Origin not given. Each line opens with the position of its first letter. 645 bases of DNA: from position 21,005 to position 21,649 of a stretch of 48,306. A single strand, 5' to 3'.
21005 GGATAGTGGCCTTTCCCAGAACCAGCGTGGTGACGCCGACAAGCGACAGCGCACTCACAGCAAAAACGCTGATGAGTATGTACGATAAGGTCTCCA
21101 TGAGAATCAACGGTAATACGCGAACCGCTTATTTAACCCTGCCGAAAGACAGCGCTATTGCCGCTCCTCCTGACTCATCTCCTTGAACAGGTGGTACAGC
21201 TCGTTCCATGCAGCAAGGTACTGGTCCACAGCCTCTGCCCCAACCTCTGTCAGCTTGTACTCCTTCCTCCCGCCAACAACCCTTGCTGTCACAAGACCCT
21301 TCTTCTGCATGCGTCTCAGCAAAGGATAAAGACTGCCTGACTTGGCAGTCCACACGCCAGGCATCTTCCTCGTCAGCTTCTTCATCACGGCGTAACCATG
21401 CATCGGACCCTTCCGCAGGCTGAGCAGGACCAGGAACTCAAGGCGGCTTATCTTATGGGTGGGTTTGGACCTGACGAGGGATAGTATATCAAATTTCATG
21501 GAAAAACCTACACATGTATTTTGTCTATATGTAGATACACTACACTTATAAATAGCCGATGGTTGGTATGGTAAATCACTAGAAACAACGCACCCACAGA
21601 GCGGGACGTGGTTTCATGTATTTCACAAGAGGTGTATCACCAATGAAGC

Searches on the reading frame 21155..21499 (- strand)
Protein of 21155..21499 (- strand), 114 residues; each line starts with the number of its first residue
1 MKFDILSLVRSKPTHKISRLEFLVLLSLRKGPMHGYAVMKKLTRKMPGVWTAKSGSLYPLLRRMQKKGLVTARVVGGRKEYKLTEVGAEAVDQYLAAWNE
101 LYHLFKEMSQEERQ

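Call 9: search_protein_families(library=pfam, proteins=[window:21155-21499:-])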
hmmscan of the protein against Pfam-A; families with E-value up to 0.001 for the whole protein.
window:21155-21499:- (114 aa): 2 families
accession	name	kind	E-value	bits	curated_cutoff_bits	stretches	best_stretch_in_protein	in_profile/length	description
PF03551.20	PadR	-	1.7e-18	66.8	27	1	24-91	1-73/75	Transcriptional regulator PadR-like family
PF01638.23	HxlR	-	0.0003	21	20.8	1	21-101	7-85/91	HxlR-like helix-turn-helix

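Call 10: find_encoding_contigs(protein=window:21155-21499:-, flank=3000, max_places=10)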
Protein window:21155-21499:- (114 aa): 1 contig read that carries it; 1 place shown.
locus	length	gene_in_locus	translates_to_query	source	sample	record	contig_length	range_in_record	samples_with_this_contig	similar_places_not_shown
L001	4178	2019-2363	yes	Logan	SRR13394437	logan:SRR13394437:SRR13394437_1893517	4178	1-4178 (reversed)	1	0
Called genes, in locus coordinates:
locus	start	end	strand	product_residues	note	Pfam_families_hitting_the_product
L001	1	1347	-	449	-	?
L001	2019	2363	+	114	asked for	PF03551:PadR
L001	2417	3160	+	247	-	PF02535:Zip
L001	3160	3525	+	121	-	PF11969:DcpS_C, PF01230:HIT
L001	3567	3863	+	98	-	-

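Call 12: find_homologous_proteins(query=window:21155-21499:-, max_evalue=1e-10)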
Query window:21155-21499:- (114 aa): 12 proteins with E <= 1e-10 among 15 candidates.
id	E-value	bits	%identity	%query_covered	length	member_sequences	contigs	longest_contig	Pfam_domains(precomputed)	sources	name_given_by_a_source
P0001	6.1e-68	244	100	100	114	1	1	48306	PF03551.21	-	-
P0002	5.2e-42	161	66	96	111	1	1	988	PF03551.21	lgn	-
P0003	1.1e-41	159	63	98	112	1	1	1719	PF13463.13,PF03551.21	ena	-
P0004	4.7e-40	154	64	97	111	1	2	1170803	PF03551.21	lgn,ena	-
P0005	1.5e-39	153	66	97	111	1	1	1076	PF03551.21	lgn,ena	-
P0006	5.9e-39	151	65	96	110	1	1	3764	PF03551.21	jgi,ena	-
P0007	2.0e-38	149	63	98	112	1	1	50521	PF03551.21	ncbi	ncbi:PadR family transcriptional regulator [archaeon]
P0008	1.8e-37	146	62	98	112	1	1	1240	PF03551.21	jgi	jgi:DNA-binding PadR family transcriptional regulator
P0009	2.3e-37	146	66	95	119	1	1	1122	PF03551.21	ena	-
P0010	3.4e-37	145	61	96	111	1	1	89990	PF03551.21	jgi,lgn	jgi:DNA-binding PadR family transcriptional regulator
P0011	1.0e-36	144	63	95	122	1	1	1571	PF03551.21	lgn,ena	-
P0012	1.2e-33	134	55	96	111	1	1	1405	PF03551.21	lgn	-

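Call 13: find_encoding_contigs(protein=P0004, flank=4000, max_places=4)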
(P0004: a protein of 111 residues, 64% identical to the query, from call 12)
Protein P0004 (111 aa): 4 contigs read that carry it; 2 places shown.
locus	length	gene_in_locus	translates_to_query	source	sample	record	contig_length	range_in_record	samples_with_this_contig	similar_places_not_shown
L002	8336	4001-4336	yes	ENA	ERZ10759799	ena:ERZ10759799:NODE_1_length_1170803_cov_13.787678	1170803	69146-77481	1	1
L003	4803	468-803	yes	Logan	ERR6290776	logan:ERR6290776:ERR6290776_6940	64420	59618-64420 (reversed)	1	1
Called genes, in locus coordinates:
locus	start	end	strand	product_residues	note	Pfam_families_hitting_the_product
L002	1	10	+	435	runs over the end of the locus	PF13858:DUF4199 (faint)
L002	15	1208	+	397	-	PF00155:Aminotran_1_2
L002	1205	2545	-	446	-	PF00324:AA_permease, PF03845:Spore_permease, PF13520:AA_permease_2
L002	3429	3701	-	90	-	PF00216:Bac_DNA_binding, PF18291:HU-HIG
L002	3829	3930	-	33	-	-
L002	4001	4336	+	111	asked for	PF03551:PadR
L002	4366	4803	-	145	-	-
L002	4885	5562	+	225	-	-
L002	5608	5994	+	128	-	PF02629:CoA_binding (weak), PF13380:CoA_binding_2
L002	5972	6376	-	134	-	-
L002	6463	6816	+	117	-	PF05618:RimB-like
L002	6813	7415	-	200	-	PF00702:Hydrolase, PF13419:HAD_2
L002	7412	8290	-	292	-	PF07478:Dala_Dala_lig_C (faint), PF14397:ATPgrasp_ST (faint), PF02655:ATP-grasp_3 (weak), PF02955:GSH-S_ATP, PF08443:RimK, PF02222:ATP-grasp (weak)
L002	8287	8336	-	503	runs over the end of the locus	PF00924:MS_channel_2nd (weak), PF13529:Peptidase_C39_2 (weak)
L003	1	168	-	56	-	?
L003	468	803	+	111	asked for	PF03551:PadR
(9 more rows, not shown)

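Call 14: find_encoding_contigs(protein=P0007, flank=4000, max_places=4)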
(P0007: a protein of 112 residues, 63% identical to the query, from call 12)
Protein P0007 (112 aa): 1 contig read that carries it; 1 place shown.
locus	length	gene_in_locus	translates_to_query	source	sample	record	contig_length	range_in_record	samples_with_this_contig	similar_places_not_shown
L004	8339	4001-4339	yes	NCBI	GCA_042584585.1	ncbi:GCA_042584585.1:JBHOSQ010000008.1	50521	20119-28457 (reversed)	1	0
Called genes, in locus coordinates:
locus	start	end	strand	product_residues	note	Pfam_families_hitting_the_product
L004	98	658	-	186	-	-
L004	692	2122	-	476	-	PF01139:RtcB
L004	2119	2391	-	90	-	-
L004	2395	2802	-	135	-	PF01951:Archease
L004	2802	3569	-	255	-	-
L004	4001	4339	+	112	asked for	PF03551:PadR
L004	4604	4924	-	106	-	PF00338:Ribosomal_S10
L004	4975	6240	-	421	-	PF00009:GTP_EFTU, PF01926:MMR_HSR1 (weak), PF03144:GTP_EFTU_D2, PF03143:GTP_EFTU_D3, PF22594:GTP-eEF1A_C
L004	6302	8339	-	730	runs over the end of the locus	PF00009:GTP_EFTU, PF22042:EF-G_D2, PF03144:GTP_EFTU_D2, PF14492:EFG_III, PF03764:EFG_IV, PF00679:EFG_C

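Call 15: find_encoding_contigs(protein=P0010, flank=4000, max_places=4)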
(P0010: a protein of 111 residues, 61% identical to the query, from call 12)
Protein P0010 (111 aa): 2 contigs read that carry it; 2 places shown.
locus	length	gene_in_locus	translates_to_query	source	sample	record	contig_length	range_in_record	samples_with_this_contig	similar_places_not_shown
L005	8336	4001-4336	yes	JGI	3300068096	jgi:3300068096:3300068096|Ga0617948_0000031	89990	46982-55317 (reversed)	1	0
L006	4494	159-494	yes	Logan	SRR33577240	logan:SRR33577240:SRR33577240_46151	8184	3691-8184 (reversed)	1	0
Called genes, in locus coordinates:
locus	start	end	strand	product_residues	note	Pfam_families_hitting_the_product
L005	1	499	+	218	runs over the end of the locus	PF00005:ABC_tran, PF02463:SMC_N (faint), PF13304:AAA_21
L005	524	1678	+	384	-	PF07690:MFS_1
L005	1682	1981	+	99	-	-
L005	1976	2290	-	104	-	-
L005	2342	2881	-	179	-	PF00892:EamA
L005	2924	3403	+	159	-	PF00881:Nitroreductase, PF14512:TM1586_NiRdase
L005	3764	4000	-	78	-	-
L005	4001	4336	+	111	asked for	PF03551:PadR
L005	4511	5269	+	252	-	PF00892:EamA, PF03151:TPT (faint), PF00892:EamA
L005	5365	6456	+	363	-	-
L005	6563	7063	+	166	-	PF01613:Flavin_Reduct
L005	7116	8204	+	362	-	PF01571:GCV_T, PF08669:GCV_T_C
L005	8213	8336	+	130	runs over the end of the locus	PF01597:GCV_H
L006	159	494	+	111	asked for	PF03551:PadR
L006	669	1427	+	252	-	PF00892:EamA, PF03151:TPT (faint), PF00892:EamA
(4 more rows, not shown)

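Call 21: find_related_loci(query=A3, collection=genome_contigs, flank=2500)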
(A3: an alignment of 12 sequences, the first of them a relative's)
Query A3 (114 aa) in genome_contigs; peptide patterns used: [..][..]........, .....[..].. (x = any residue, [..] = any of these).
600 stretches matched a pattern (row limit reached: there are more); 529 encode a relative of the query (tblastn E <= 1e-3); the best 80 are kept; 80 distinct loci.
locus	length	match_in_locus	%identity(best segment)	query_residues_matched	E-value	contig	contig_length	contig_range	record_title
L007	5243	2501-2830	65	1-110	7e-46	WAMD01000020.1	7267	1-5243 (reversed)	MAG: Nanobdellati archaeon isolate S016_130_esom k151_606651, whole genome shotgun sequence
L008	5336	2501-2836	63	1-112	2e-43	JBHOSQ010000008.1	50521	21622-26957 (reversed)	Archaeon isolate SAG AM-311-L14 NODE_8_length_50521_cov_29.500793, whole genome shotgun sequence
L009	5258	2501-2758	40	20-101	1e-14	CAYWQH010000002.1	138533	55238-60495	MAG TPA_asm: uncultured Candidatus Saccharibacteria bacterium isolate SRP200132_co1_766 genome assembly, contig: NODE_10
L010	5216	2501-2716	40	22-93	1e-14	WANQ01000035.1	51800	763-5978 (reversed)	MAG: Pyrodictiaceae archaeon isolate S141_63_esom k151_346765, whole genome shotgun sequence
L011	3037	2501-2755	38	18-98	2e-14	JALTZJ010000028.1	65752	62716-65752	MAG: Acidilobaceae archaeon isolate S141_metabat2_scaf2bin.130 S141_NODE_214_length_65752_cov_4.498149, whole genome sho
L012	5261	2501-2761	37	22-101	6e-14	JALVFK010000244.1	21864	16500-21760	MAG: Desulfurococcales archaeon isolate A1_maxbin2_scaf2bin.023 A1_NODE_701_length_21864_cov_49.890141, whole genome sho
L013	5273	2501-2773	36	12-98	9e-14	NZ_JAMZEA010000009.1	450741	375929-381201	Actinomadura rupiterrae strain DSM 45251 Ga0436938_09, whole genome shotgun sequence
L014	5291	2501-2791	36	20-114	1e-12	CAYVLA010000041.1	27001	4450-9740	MAG TPA_asm: Candidatus Hadarchaeota archaeon isolate binchicken_co395_161 genome assembly, contig: NODE_263_length_2700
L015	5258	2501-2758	36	20-101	4e-12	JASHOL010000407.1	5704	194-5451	MAG: Streptosporangiaceae bacterium isolate JOPF022 JOPF_A073_contig_76259, whole genome shotgun sequence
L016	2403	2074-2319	32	20-101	5e-12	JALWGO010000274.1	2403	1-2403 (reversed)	MAG: Thermoprotei archaeon isolate T11_metabat2_scaf2bin.179 T11_NODE_64517_length_2403_cov_2.384007, whole genome shotg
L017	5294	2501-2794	35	9-101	1e-11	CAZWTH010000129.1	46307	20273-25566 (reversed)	MAG TPA_asm: uncultured Solibacteraceae bacterium isolate binchicken_co84_147 genome assembly, contig: k141_1622781, who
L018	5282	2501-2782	33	9-98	1e-11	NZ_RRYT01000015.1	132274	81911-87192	Thermomonospora catenispora strain 3-22-3 Scaffold15, whole genome shotgun sequence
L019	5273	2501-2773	35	12-98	2e-11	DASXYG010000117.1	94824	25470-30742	MAG TPA_asm: Streptosporangiaceae bacterium isolate SMAG_U4818 k141_3609064, whole genome shotgun sequence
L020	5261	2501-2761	36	12-93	2e-11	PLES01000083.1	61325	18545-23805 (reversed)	MAG: Solirubrobacterales bacterium isolate bog_593 73.20110800_S3S.73_contig_1266, whole genome shotgun sequence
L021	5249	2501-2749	34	20-98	2e-11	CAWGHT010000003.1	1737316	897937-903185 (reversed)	MAG: uncultured Actinomycetota bacterium isolate MFD02581.bin.3.437 genome assembly, contig: contig_12509, whole genome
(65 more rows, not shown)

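Call 23: find_related_loci(query=A3, collection=metagenome_contigs, flank=2500)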
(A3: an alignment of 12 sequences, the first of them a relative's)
Query A3 (114 aa) in metagenome_contigs; peptide patterns used: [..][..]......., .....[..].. (x = any residue, [..] = any of these).
600 stretches matched a pattern (row limit reached: there are more); 517 encode a relative of the query (tblastn E <= 1e-3); the best 80 are kept; 80 distinct loci.
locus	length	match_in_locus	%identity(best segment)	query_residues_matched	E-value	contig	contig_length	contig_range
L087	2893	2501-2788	40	20-108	3e-18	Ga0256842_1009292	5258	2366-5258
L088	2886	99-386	34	22-111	6e-14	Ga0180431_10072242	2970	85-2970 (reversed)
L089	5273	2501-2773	37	12-98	1e-13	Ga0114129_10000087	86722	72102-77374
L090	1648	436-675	36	22-101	1e-13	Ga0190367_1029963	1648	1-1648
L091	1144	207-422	38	22-93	2e-13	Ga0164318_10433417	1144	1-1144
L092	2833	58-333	36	23-110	2e-13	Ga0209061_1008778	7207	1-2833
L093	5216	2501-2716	42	20-91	3e-13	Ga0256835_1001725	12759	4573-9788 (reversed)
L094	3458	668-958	32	22-111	9e-13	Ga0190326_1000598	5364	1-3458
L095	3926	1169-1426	36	20-101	1e-12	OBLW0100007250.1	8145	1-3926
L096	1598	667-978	38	4-99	5e-12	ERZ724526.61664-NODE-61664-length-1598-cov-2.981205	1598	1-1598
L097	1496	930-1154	41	22-91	8e-12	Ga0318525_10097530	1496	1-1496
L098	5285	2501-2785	33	20-110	1e-11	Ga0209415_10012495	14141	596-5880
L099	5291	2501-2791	36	22-113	2e-11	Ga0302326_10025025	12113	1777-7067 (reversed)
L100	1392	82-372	34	22-110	1e-11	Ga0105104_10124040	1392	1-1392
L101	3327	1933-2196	35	21-107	4e-11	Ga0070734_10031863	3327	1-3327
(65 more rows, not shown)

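Call 24: find_encoding_contigs(protein=P0006, flank=3000, max_places=3)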
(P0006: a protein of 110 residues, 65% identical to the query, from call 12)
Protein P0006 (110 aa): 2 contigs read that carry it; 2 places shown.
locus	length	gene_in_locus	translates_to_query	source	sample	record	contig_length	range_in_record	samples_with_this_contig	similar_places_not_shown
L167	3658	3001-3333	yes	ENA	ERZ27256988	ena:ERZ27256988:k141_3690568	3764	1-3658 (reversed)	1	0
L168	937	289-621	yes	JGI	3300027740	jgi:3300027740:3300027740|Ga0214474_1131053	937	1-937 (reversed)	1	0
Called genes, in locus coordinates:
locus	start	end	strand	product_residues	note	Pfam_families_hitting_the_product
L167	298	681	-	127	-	-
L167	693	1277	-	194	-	PF01988:VIT1 (weak)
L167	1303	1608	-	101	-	PF02680:DUF211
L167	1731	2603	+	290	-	PF04055:Radical_SAM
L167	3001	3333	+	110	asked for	PF03551:PadR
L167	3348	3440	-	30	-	-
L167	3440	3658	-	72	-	?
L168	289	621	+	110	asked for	PF03551:PadR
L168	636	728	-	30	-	-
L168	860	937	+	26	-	?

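Call 25: find_encoding_contigs(protein=P0003, flank=3000, max_places=3)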
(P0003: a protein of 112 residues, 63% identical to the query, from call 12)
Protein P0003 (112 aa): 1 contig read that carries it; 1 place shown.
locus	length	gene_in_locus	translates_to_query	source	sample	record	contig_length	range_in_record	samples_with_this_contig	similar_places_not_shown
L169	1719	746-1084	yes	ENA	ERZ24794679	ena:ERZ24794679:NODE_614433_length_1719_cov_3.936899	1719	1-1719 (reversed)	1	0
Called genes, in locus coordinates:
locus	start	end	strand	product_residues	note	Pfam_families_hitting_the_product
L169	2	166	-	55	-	?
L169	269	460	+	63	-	-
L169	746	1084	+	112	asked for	PF13463:HTH_27 (weak), PF03551:PadR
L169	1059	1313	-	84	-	-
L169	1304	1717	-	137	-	?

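Call 26: find_encoding_contigs(protein=P0011, flank=3000, max_places=3)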
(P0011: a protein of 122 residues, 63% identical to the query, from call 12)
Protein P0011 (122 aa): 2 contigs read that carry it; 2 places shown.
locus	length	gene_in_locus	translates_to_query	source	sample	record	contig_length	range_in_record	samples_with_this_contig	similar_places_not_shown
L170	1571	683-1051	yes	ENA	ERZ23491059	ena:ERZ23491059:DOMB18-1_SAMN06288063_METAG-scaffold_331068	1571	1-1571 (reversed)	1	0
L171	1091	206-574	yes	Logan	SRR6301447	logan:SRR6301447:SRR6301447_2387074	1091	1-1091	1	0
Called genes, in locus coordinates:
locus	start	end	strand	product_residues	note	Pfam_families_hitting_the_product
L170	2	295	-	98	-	?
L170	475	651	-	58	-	-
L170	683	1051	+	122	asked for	PF03551:PadR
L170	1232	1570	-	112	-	?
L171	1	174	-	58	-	?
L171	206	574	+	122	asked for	PF03551:PadR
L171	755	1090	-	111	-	?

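Call 27: find_encoding_contigs(protein=P0012, flank=3000, max_places=3)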
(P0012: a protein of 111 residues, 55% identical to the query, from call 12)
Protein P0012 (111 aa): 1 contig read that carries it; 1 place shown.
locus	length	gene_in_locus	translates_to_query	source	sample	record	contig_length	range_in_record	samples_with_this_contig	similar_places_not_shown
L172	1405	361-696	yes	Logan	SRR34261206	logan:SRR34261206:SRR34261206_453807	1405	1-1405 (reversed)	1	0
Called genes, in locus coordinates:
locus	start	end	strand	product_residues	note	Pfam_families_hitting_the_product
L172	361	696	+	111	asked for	PF03551:PadR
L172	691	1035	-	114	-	-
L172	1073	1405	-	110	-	?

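Call 37: find_homologous_proteins(query=A3, max_evalue=1e-18)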
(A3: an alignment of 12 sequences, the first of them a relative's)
Query A3 (12 sequences) (114 aa, profile of the alignment): 22 proteins with E <= 1e-18 among 8000 candidates.
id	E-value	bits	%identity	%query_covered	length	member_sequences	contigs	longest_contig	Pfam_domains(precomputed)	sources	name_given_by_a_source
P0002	5.6e-55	202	66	96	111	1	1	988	PF03551.21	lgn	-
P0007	3.7e-54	200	63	98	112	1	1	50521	PF03551.21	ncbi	ncbi:PadR family transcriptional regulator [archaeon]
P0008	4.6e-54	199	62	98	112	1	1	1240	PF03551.21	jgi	jgi:DNA-binding PadR family transcriptional regulator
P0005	5.8e-54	199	66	97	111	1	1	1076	PF03551.21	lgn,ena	-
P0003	6.1e-54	199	63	98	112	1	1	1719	PF13463.13,PF03551.21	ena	-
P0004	1.2e-53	198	64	97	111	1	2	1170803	PF03551.21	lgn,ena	-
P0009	1.5e-53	198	66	95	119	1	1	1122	PF03551.21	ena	-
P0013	6.2e-53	196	63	96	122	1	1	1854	PF03551.21,PF13601.13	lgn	-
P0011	9.4e-53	195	63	95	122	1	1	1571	PF03551.21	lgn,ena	-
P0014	1.2e-52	195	63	95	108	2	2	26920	PF03551.21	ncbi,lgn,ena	-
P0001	4.2e-52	193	100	100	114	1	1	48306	PF03551.21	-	-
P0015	9.9e-52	192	58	98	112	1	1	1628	PF03551.21,PF13601.13,PF22381.3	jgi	-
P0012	1.5e-51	191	55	96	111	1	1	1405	PF03551.21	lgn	-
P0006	2.7e-51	190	65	96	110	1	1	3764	PF03551.21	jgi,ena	-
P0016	3.2e-51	190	61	96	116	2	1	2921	PF03551.21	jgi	jgi:PadR family transcriptional regulator PadR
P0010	1.2e-50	188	61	96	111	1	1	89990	PF03551.21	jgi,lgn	jgi:DNA-binding PadR family transcriptional regulator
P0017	2.6e-50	187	65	96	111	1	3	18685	PF03551.21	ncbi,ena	-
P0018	3.2e-49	184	68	97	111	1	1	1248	PF03551.21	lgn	-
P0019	3.4e-48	180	59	96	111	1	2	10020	PF03551.21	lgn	-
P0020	1.0e-45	172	58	93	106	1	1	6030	PF03551.21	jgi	jgi:DNA-binding PadR family transcriptional regulator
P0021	4.8e-30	122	66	62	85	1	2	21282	PF03551.21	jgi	jgi:DNA-binding PadR family transcriptional regulator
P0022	1.7e-26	110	49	96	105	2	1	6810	PF03551.21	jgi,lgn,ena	-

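Call 38: search_solved_structures(query=A3, max_evalue=0.001, show_alignments=2)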
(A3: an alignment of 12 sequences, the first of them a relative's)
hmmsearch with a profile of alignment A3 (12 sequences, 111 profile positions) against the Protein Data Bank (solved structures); distinct sequences matched with E-value up to 0.001: 50.
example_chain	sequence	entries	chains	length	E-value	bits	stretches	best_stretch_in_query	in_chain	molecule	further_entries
8jxk_A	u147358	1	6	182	8.2e-09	38.9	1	20-91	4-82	Conserved protein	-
5h20_A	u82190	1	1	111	8.2e-09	38.9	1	12-106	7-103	Putative PadR-family transcriptional regulatory protein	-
4esb_A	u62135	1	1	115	1.7e-08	37.9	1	20-101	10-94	Transcriptional regulator, PadR family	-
5x11_A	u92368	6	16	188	4.7e-08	36.5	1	19-96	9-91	Transcriptional regulator | PadR family transcriptional regulator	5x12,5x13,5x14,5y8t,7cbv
3hhh_A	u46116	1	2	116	6.5e-08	36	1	19-110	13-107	Transcriptional regulator, PadR family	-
7wjp_A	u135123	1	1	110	1.3e-07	35.1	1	12-101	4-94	PadR family transcriptional regulator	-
5dym_A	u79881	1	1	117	1.7e-07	34.7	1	20-106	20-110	PadR-family transcriptional regulator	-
9h88_A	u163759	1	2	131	1.9e-07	34.5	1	21-109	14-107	Transcriptional regulator, PadR-like family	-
3f8b_A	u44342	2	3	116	2.3e-07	34.3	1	21-109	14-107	Transcriptional regulator, PadR-like family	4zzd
7qz5_A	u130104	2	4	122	2.7e-07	34.1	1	21-108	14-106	Transcriptional regulator, PadR-like family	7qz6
3f8c_A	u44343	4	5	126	3e-07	33.9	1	22-108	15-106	Transcriptional regulator, PadR-like family | Transcriptional regulator PadR family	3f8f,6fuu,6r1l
6i8n_A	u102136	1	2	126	4.4e-07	33.4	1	22-108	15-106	Transcriptional regulator, PadR-like family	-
9g51_A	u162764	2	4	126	5e-07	33.2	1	23-108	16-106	Transcriptional regulator, PadR-like family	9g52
9h9w_A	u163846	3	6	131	5.2e-07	33.1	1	23-108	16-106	Transcriptional regulator, PadR-like family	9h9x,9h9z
8qdf_A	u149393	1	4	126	5.8e-07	33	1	22-108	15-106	Transcriptional regulator, PadR-like family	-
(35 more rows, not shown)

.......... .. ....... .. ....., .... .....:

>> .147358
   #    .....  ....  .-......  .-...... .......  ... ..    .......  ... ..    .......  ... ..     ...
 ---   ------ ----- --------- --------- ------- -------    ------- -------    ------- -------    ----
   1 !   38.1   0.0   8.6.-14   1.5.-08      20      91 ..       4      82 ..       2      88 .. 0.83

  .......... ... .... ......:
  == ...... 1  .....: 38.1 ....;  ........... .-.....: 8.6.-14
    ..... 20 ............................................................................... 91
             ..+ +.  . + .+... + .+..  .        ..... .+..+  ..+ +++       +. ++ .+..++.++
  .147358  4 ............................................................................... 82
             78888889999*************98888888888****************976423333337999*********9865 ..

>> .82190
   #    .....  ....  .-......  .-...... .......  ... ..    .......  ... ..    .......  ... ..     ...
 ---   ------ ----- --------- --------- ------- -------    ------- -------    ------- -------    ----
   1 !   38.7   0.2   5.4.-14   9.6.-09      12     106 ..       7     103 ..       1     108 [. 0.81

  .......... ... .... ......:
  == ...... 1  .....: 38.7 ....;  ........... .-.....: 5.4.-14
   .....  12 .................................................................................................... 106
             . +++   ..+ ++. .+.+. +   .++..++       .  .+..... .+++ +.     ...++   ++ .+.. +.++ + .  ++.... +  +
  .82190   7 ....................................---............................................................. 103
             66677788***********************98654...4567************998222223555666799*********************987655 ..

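Call 39: find_encoding_contigs(protein=P0014, flank=3000, max_places=2)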
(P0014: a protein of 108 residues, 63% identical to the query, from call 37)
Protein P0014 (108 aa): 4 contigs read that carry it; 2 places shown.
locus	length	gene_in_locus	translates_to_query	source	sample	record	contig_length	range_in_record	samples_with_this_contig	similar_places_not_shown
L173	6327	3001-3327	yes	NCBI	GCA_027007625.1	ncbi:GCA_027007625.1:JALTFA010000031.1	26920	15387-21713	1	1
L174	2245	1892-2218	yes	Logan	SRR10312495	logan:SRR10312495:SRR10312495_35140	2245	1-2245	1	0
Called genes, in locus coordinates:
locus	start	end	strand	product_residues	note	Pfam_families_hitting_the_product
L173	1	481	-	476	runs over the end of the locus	PF01139:RtcB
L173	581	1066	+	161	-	-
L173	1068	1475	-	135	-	PF01951:Archease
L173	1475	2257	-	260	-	-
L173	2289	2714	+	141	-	PF11969:DcpS_C, PF01230:HIT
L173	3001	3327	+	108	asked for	PF03551:PadR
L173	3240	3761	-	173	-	-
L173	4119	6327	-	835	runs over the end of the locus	PF13646:HEAT_2 (faint)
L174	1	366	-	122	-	?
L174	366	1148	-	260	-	-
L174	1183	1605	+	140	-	PF11969:DcpS_C, PF01230:HIT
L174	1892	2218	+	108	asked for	PF03551:PadR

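Call 40: find_encoding_contigs(protein=P0017, flank=3000, max_places=2)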
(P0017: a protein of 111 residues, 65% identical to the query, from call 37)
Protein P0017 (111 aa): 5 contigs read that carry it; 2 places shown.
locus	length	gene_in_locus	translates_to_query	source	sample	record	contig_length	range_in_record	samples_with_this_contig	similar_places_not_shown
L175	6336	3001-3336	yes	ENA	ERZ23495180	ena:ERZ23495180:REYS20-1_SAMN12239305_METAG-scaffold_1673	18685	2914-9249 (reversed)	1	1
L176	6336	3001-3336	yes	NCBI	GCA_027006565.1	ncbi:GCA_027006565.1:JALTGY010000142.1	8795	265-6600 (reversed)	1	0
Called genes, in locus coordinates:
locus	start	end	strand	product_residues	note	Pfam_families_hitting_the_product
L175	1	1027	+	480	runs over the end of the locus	PF01139:RtcB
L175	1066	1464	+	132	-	-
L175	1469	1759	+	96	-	-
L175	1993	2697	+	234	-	PF01976:DUF116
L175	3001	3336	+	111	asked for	PF03551:PadR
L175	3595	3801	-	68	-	-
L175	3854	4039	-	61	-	-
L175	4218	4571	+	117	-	-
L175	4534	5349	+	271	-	PF00850:Hist_deacetyl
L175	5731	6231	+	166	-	-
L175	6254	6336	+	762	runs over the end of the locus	PF03477:ATP-cone, PF00317:Ribonuc_red_lgN, PF02867:Ribonuc_red_lgC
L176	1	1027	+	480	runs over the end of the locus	PF01139:RtcB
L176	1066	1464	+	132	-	-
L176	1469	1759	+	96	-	-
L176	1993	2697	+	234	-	PF01976:DUF116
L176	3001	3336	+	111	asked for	PF03551:PadR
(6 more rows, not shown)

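Call 41: find_encoding_contigs(protein=P0022, flank=3000, max_places=2)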
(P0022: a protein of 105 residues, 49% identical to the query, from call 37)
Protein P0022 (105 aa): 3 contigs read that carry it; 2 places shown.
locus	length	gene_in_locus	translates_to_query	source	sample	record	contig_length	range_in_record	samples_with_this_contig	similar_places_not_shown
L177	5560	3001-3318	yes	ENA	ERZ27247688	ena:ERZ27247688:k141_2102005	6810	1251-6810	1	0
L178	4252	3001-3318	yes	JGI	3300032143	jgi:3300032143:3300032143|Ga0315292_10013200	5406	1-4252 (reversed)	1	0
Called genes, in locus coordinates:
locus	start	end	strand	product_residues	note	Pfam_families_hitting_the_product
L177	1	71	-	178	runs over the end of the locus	-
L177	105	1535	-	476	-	PF01139:RtcB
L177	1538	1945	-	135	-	PF01951:Archease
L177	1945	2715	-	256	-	-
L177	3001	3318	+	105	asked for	PF03551:PadR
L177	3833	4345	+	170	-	-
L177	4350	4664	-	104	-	PF00338:Ribosomal_S10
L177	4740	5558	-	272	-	?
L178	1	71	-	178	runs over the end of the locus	-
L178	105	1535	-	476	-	PF01139:RtcB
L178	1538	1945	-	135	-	PF01951:Archease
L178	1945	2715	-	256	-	-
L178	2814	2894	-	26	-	-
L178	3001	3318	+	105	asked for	PF03551:PadR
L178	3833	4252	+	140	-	?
